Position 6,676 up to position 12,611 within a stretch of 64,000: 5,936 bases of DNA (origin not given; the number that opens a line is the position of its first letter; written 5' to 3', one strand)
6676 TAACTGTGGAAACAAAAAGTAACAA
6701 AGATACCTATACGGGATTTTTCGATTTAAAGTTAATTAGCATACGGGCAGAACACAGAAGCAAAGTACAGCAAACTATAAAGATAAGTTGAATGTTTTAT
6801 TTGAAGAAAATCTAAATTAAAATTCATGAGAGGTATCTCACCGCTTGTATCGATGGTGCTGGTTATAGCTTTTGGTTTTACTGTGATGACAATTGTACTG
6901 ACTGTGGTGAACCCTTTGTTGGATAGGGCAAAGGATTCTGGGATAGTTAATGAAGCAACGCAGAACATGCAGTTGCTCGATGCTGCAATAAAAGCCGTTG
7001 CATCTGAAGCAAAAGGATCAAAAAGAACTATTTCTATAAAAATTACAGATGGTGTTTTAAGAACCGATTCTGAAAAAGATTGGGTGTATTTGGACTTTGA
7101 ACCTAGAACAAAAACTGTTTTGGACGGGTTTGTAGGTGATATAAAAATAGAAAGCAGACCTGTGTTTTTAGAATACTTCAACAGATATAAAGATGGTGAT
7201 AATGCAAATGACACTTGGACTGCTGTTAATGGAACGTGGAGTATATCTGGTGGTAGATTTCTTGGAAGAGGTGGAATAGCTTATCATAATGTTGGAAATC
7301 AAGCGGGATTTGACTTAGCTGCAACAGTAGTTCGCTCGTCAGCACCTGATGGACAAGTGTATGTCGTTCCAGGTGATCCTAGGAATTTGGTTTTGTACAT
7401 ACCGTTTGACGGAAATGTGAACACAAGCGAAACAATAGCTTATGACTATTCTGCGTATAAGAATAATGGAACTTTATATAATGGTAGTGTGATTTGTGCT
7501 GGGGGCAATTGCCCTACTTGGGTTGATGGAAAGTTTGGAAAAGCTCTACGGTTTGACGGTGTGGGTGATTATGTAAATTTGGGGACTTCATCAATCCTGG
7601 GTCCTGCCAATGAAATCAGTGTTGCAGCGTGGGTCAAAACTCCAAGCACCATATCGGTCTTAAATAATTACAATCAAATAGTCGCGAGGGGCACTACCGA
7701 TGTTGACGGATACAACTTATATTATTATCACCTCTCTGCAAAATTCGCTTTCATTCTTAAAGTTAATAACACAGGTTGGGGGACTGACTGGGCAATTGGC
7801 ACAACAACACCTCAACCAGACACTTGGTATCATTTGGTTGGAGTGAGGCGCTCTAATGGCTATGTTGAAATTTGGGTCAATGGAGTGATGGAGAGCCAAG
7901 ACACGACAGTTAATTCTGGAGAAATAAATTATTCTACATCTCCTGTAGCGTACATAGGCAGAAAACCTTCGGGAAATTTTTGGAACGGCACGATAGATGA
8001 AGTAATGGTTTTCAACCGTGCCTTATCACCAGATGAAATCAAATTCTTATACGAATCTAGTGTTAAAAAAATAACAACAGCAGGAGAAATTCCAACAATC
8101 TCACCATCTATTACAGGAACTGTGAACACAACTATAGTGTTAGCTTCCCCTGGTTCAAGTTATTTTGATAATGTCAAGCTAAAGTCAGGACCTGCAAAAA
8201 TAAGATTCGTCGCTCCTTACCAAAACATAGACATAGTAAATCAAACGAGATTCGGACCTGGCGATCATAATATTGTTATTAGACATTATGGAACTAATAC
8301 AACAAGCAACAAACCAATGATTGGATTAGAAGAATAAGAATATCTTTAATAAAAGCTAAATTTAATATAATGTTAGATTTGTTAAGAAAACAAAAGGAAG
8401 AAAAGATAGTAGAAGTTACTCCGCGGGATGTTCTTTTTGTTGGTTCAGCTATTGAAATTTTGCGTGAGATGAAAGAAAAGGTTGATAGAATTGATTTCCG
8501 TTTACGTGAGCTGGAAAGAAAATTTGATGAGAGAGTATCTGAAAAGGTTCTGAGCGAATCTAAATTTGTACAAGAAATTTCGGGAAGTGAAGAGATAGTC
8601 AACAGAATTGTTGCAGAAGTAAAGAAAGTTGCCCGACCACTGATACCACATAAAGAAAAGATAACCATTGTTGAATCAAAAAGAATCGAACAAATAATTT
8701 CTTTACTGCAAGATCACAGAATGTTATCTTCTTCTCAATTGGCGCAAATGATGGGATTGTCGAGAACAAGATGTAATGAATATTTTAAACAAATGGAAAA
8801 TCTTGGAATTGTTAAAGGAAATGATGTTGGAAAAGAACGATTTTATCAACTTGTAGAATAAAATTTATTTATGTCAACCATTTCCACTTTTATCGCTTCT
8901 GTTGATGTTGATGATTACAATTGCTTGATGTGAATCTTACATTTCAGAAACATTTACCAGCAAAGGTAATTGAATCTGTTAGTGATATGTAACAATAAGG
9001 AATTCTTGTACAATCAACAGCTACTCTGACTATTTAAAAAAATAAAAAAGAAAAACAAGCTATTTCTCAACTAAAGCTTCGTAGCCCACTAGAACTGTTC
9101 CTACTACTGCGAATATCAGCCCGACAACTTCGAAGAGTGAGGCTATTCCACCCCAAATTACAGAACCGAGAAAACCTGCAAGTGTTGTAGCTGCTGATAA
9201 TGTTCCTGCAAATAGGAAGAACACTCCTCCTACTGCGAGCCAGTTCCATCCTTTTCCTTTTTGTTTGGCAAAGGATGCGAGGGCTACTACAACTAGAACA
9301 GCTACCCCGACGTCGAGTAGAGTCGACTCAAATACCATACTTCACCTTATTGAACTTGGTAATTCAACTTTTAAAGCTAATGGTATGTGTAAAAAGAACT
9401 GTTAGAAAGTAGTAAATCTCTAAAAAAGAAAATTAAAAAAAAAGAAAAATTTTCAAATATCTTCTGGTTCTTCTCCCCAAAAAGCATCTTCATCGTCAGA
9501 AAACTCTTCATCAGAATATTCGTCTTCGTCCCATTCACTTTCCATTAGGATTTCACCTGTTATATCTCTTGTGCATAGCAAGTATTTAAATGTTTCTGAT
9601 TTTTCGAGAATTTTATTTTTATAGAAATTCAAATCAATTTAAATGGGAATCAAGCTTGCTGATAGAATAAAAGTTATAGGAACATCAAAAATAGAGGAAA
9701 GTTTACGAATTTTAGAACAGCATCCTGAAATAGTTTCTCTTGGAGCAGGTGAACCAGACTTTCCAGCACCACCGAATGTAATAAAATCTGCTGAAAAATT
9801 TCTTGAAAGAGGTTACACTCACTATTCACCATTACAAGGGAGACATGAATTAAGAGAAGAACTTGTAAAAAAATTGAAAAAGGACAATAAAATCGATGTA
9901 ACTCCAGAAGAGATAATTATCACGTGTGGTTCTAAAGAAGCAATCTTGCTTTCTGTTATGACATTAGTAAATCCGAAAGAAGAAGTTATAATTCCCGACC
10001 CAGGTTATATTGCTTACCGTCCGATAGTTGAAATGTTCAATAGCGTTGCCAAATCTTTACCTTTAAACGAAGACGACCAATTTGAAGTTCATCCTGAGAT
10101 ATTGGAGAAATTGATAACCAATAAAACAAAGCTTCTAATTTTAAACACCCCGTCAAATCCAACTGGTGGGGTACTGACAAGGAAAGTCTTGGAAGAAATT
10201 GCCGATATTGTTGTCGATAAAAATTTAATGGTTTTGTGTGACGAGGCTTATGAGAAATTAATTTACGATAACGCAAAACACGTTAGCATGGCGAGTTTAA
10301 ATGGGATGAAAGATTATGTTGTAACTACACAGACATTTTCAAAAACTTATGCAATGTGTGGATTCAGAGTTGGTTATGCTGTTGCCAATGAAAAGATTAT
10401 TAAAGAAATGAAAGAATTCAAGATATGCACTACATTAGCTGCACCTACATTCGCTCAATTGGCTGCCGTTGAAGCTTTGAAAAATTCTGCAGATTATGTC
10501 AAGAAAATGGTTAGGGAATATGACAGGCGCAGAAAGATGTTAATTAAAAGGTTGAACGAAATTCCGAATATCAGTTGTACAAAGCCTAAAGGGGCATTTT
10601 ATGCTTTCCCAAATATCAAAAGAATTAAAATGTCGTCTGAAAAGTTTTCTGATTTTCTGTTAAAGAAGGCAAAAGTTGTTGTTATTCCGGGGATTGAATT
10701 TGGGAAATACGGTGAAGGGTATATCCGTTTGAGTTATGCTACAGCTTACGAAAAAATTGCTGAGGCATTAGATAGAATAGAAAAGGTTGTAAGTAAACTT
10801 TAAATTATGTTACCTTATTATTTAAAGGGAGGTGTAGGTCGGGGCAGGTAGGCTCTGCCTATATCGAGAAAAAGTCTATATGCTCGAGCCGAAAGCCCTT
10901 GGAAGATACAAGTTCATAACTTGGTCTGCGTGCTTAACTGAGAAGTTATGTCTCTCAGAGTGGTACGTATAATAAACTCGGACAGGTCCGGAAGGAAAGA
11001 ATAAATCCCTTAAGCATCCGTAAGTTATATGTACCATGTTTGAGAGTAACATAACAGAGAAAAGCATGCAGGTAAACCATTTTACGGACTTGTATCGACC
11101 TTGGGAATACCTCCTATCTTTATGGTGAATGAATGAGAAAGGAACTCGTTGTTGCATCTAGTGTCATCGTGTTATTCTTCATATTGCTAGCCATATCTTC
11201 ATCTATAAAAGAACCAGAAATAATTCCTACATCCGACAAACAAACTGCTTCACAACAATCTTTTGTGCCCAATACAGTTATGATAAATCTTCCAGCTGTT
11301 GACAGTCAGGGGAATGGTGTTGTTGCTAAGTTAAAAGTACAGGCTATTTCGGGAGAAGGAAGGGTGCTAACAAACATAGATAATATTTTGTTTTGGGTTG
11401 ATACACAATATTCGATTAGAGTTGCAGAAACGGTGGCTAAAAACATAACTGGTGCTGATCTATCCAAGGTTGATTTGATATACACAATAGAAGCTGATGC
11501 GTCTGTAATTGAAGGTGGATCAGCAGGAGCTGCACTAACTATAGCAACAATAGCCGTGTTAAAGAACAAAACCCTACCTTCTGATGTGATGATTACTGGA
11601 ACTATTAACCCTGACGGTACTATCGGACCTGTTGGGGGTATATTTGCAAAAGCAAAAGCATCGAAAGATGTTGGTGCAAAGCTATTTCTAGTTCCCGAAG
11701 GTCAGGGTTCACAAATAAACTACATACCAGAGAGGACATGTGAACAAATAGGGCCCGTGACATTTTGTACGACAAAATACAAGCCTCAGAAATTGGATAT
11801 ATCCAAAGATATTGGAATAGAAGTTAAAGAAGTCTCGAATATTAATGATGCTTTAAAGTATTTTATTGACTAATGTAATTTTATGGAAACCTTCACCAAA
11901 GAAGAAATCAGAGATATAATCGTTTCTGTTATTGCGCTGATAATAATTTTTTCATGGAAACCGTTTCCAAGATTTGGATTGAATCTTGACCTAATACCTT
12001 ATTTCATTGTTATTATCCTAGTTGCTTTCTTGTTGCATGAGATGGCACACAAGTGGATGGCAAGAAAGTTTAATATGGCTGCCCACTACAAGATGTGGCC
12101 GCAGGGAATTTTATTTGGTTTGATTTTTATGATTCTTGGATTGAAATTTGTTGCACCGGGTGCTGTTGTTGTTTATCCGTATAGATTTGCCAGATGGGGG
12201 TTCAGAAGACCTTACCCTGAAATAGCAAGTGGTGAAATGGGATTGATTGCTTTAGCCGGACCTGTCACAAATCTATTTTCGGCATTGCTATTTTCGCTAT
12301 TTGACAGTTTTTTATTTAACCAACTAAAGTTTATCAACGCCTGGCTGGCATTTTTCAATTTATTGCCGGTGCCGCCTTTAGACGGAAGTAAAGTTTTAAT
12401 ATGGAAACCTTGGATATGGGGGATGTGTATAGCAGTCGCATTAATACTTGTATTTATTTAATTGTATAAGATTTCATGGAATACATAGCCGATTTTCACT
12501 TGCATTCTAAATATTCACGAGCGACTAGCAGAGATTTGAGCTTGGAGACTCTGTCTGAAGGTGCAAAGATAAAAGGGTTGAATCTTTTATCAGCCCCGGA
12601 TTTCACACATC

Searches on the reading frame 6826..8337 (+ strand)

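Call 15: search_protein_families(library=pfam, proteins=[window:6826-8337:+], max_evalue=0.01)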
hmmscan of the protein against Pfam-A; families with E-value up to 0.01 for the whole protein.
window:6826-8337:+ (503 aa): 4 families
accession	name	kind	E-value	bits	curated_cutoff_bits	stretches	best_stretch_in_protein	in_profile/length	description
PF13385.13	Laminin_G_3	-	3.4e-25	89.4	27.6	1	244-406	1-151/151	Concanavalin A-like lectin/glucanases superfamily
PF23960.2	DUF7289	-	1.4e-06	28.5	27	1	2-91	1-89/238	Family of unknown function (DUF7289)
PF02973.23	Sialidase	-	0.0014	18.6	26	1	343-406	115-182/189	Sialidase, N-terminal domain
PF00354.24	Pentaxin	-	0.005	17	25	0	323-413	74-171/194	Pentaxin family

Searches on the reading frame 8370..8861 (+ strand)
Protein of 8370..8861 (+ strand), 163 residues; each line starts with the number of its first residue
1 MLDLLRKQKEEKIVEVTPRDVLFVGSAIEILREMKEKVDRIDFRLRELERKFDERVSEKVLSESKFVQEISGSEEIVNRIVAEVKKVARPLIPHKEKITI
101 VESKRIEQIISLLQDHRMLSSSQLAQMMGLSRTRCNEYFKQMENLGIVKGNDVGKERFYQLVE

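Call 15: search_protein_families(library=pfam, proteins=[window:8370-8861:+], max_evalue=0.01)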
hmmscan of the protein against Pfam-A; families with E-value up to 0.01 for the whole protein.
window:8370-8861:+ (163 aa): 8 families
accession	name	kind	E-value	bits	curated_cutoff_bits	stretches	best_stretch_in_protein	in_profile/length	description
PF13412.12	HTH_24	-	2.5e-08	33.8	21.9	1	107-149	6-48/48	Winged helix-turn-helix DNA-binding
PF01022.26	HTH_5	-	0.0001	22.5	22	1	108-149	6-46/47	Bacterial regulatory protein, arsR family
PF13545.12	HTH_Crp_2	-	0.0004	20.7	27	1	119-149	23-53/70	Crp-like helix-turn-helix domain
PF08279.18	HTH_11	-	0.00054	20.2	25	1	105-146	1-43/55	HTH domain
PF21248.3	SoFic-like_C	-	0.0025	18.4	27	0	122-159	34-71/76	Protein adenylyltransferase SoFic-like, C-terminal domain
PF13404.12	HTH_AsnC-type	-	0.0032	17.7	27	1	108-137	7-36/42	AsnC-type helix-turn-helix domain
PF04157.22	EAP30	-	0.0036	17.5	26.8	1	104-148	168-215/219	EAP30/Vps36 family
PF01978.25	TrmB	-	0.0079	16.5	25.6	0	115-162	19-65/68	Sugar-specific transcriptional regulator TrmB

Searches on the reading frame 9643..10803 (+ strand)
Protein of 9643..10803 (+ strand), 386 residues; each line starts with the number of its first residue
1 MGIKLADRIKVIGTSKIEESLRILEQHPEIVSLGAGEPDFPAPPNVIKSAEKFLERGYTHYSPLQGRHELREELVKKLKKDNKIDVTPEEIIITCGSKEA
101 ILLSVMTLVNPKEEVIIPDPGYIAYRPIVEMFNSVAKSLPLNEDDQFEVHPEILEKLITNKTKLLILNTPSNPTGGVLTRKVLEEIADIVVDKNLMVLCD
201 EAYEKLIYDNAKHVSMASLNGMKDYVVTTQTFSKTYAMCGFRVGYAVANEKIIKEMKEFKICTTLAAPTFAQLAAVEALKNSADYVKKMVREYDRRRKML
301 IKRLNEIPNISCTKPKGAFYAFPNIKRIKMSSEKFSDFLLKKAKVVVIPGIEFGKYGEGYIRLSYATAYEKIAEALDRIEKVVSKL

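Call 93: search_protein_families(library=pfam, proteins=[window:9643-10803:+], max_evalue=0.001)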
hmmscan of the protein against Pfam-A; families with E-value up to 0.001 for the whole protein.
window:9643-10803:+ (386 aa): 4 families
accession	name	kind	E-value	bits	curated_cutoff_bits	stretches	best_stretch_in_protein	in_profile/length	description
PF00155.27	Aminotran_1_2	-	1.8e-73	248.3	19.7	1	29-379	2-361/361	Aminotransferase class I and II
PF00266.25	Aminotran_5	-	3.7e-10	39.8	21.5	1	42-202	11-177/371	Aminotransferase class-V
PF01053.26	Cys_Met_Meta_PP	-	1.7e-07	30.6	27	1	89-203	69-176/381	Cys/Met metabolism PLP-dependent enzyme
PF00202.27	Aminotran_3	-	0.00055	19.2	30.5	0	231-383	256-403/403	Aminotransferase class-III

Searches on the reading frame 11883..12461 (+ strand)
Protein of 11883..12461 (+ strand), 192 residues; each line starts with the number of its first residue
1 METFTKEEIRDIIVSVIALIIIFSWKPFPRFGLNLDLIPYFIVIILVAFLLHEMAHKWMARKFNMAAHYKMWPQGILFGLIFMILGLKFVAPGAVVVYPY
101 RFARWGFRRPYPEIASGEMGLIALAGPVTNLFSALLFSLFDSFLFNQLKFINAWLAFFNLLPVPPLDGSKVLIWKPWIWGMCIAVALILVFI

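Call 14: search_protein_families(library=pfam, proteins=[window:11883-12461:+], max_evalue=0.01)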
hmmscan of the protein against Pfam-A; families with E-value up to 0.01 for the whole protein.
window:11883-12461:+ (192 aa): 2 families
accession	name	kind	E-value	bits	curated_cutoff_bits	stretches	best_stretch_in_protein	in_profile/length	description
PF02163.28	Peptidase_M50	-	1.1e-12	48.2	27.2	2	40-139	1-98/221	Peptidase family M50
PF17555.7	TssN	-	0.0099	15.8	30.3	1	4-90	25-110/274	Type VI secretion system, TssN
